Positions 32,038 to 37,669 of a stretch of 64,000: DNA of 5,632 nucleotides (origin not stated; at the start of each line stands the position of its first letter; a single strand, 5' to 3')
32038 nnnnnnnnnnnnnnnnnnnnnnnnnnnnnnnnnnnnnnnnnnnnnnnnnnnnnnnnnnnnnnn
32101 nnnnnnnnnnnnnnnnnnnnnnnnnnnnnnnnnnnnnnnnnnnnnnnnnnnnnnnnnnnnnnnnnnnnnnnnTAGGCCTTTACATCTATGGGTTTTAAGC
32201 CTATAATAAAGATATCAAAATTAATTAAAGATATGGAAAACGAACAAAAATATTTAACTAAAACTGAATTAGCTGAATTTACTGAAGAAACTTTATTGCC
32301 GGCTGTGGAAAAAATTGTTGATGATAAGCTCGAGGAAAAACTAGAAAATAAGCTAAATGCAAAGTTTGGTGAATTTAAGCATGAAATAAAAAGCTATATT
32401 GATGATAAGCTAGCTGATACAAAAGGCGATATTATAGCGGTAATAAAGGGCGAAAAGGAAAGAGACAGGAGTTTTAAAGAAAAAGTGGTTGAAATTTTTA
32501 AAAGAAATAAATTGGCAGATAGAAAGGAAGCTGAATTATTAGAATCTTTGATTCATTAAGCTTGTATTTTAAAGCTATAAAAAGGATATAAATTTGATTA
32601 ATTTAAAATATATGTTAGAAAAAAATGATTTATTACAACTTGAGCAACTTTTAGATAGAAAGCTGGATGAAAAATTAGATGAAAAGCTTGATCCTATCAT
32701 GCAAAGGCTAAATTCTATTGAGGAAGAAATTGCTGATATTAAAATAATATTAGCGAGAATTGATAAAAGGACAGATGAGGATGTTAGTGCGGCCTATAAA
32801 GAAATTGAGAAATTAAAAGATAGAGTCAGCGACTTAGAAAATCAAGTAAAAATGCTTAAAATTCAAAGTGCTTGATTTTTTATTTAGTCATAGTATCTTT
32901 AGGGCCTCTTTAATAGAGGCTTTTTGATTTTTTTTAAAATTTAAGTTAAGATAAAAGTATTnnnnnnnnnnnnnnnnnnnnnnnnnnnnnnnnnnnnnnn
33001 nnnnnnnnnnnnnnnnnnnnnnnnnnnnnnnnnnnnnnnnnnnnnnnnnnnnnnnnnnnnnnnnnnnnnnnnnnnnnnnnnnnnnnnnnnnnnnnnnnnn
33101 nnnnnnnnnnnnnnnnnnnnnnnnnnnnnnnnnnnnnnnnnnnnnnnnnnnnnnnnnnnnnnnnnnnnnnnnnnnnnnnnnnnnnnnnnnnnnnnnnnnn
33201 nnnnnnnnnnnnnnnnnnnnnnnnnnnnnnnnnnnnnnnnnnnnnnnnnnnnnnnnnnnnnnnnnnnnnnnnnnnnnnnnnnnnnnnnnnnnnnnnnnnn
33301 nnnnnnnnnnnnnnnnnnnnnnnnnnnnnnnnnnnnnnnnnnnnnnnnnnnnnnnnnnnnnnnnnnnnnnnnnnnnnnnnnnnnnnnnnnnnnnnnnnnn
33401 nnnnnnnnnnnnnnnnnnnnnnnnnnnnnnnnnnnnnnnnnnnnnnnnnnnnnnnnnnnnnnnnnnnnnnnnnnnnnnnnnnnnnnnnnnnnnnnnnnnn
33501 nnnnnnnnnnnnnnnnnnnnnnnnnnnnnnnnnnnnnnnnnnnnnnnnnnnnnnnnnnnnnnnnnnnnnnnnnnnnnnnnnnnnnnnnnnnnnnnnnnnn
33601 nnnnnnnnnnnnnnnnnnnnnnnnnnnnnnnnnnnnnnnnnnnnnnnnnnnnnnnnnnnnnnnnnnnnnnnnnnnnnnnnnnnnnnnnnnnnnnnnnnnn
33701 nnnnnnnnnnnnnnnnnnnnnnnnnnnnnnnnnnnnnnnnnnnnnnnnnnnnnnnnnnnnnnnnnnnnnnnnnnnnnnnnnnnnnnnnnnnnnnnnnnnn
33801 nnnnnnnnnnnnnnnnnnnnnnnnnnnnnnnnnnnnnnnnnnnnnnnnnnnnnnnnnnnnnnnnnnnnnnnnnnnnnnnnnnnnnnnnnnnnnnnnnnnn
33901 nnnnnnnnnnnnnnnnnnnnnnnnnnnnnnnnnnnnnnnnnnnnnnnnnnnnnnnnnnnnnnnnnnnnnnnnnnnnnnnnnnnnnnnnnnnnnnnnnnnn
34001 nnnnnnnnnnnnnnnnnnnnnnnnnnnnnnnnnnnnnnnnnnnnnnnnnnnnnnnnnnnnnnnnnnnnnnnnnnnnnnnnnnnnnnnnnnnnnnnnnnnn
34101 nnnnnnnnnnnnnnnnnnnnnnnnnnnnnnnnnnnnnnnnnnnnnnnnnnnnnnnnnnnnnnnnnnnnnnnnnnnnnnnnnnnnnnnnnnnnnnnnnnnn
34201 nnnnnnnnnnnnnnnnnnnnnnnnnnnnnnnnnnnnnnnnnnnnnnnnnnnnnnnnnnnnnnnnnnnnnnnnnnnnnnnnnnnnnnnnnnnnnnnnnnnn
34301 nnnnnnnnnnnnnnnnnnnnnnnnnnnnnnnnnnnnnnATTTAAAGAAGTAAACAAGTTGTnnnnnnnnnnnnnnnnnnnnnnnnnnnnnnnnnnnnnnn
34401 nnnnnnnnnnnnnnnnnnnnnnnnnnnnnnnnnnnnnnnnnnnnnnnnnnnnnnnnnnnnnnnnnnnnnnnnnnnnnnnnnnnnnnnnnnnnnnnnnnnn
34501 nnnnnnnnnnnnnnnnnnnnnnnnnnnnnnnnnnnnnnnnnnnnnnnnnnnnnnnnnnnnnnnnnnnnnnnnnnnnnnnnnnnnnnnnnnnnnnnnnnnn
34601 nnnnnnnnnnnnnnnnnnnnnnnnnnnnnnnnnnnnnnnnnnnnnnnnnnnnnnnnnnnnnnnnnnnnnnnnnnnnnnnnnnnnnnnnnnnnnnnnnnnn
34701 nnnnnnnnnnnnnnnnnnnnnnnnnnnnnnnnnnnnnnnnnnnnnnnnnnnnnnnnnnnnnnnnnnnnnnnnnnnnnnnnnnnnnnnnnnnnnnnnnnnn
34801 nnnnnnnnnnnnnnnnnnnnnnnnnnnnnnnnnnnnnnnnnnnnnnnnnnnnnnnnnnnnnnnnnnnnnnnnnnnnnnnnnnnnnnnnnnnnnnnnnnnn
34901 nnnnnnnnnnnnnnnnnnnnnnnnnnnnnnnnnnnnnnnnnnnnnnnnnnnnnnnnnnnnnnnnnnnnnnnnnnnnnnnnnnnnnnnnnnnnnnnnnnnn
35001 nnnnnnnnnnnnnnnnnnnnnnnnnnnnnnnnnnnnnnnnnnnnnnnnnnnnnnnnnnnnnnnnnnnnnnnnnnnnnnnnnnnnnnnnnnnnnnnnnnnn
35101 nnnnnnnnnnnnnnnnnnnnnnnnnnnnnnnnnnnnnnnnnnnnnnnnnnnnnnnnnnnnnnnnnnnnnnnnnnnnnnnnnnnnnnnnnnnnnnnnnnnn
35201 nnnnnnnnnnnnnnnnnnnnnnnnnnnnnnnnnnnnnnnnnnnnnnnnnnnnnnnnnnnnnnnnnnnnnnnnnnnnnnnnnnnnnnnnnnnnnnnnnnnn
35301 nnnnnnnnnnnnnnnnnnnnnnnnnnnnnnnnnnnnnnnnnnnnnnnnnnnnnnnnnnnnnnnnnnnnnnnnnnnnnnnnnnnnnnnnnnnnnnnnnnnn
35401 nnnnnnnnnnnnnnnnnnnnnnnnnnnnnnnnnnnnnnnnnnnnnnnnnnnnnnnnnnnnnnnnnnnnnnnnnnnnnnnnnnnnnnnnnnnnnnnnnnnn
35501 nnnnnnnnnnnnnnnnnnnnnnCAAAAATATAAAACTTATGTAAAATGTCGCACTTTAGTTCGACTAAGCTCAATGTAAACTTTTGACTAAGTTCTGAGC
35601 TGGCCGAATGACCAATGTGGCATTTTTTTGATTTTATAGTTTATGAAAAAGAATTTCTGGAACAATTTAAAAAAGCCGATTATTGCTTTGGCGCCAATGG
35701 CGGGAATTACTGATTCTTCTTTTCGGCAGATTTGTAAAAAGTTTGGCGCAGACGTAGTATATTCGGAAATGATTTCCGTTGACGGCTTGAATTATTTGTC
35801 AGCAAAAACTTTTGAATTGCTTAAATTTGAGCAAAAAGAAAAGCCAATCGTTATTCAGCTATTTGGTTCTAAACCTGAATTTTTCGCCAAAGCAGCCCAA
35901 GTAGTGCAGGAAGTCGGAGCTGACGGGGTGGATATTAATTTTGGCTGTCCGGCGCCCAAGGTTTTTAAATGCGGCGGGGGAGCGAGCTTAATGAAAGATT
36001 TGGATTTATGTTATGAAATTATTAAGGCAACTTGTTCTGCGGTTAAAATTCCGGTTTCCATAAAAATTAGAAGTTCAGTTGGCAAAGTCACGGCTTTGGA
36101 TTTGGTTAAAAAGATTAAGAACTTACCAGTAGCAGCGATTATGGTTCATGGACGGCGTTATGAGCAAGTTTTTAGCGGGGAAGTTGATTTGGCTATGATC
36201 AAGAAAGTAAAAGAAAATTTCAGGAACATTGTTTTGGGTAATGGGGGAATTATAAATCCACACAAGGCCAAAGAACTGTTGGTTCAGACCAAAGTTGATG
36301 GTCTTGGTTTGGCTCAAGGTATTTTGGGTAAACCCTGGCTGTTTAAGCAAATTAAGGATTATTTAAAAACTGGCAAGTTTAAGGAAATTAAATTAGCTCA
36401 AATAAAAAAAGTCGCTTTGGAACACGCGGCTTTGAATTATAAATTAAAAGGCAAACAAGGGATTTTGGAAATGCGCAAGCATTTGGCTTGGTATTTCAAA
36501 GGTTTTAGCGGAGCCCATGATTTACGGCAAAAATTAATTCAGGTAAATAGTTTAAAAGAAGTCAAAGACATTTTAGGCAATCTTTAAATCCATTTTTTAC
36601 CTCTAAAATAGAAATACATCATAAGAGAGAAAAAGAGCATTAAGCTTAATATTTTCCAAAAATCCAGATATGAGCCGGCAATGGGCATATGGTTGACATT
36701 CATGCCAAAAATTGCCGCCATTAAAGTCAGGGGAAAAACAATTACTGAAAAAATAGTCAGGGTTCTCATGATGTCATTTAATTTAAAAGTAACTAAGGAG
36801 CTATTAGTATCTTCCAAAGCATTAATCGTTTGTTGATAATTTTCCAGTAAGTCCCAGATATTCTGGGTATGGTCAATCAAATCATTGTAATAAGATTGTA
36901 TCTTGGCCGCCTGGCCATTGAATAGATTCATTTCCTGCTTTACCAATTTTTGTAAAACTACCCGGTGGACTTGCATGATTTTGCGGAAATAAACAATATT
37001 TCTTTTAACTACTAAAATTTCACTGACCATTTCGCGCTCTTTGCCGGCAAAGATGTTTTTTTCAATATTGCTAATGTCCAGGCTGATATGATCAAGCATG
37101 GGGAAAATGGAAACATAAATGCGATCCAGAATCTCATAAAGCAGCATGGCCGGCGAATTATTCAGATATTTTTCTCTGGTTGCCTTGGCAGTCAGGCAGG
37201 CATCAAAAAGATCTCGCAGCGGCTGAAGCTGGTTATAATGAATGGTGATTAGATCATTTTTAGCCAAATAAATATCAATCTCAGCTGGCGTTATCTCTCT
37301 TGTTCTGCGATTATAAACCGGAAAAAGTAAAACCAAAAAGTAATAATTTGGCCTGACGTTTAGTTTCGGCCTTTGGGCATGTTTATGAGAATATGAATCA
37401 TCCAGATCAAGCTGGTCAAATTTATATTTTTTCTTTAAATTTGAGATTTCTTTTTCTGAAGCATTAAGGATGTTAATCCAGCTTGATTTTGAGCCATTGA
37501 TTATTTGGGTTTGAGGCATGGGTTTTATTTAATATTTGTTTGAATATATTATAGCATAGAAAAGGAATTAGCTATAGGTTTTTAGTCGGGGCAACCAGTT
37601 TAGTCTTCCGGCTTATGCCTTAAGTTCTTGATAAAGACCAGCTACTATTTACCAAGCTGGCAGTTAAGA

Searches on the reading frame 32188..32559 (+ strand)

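Call 16: search_protein_families(library=ncbifam, proteins=[window:32188-32559:+], max_evalue=0.1)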
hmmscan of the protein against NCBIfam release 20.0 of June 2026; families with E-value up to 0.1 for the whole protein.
window:32188-32559:+ (123 aa): 1 family
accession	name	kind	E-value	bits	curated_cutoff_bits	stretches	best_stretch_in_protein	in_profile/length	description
TIGR01051.1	topA_bact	equivalog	0.018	14.1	456.4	1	5-106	496-597/632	type I DNA topoisomerase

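Call 50: search_protein_families(library=pfam, proteins=[window:32188-32559:+], max_evalue=0.01)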
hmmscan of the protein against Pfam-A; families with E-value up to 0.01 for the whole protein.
window:32188-32559:+ (123 aa): 0 families

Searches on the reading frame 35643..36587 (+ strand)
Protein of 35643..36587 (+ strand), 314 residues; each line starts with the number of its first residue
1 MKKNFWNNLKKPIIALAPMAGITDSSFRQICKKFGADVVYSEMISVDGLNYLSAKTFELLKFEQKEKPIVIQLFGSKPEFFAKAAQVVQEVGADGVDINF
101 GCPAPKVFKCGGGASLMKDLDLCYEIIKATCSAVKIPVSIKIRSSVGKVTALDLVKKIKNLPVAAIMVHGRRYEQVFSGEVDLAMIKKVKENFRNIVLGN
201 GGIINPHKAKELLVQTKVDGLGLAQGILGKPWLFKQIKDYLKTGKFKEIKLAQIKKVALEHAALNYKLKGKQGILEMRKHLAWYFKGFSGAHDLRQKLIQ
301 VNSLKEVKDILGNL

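Call 50: search_protein_families(library=pfam, proteins=[window:35643-36587:+], max_evalue=0.01)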
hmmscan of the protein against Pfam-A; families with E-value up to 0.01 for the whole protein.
window:35643-36587:+ (314 aa): 2 families
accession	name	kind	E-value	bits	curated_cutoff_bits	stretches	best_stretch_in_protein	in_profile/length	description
PF01207.24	Dus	-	1e-74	251.9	20.4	1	16-309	2-300/311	Dihydrouridine synthase (Dus)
PF01180.27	DHO_dh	-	9.9e-05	22.1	27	1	48-169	75-192/291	Dihydroorotate dehydrogenase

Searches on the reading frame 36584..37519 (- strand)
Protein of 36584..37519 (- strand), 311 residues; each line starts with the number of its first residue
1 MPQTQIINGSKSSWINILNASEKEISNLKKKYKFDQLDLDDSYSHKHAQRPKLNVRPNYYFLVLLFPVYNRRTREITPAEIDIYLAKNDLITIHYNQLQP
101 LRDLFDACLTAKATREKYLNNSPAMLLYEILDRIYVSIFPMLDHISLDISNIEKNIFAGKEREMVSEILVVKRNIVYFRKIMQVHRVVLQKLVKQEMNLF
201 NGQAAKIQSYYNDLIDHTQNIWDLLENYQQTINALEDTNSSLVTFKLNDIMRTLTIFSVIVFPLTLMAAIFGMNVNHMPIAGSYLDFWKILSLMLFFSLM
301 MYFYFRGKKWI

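Call 50: search_protein_families(library=pfam, proteins=[window:36584-37519:-], max_evalue=0.01)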
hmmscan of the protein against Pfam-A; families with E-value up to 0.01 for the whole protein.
window:36584-37519:- (311 aa): 1 family
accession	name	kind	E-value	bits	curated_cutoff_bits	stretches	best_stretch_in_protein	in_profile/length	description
PF01544.23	CorA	-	3.2e-51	174.8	27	1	12-306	4-291/292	CorA-like Mg2+ transporter protein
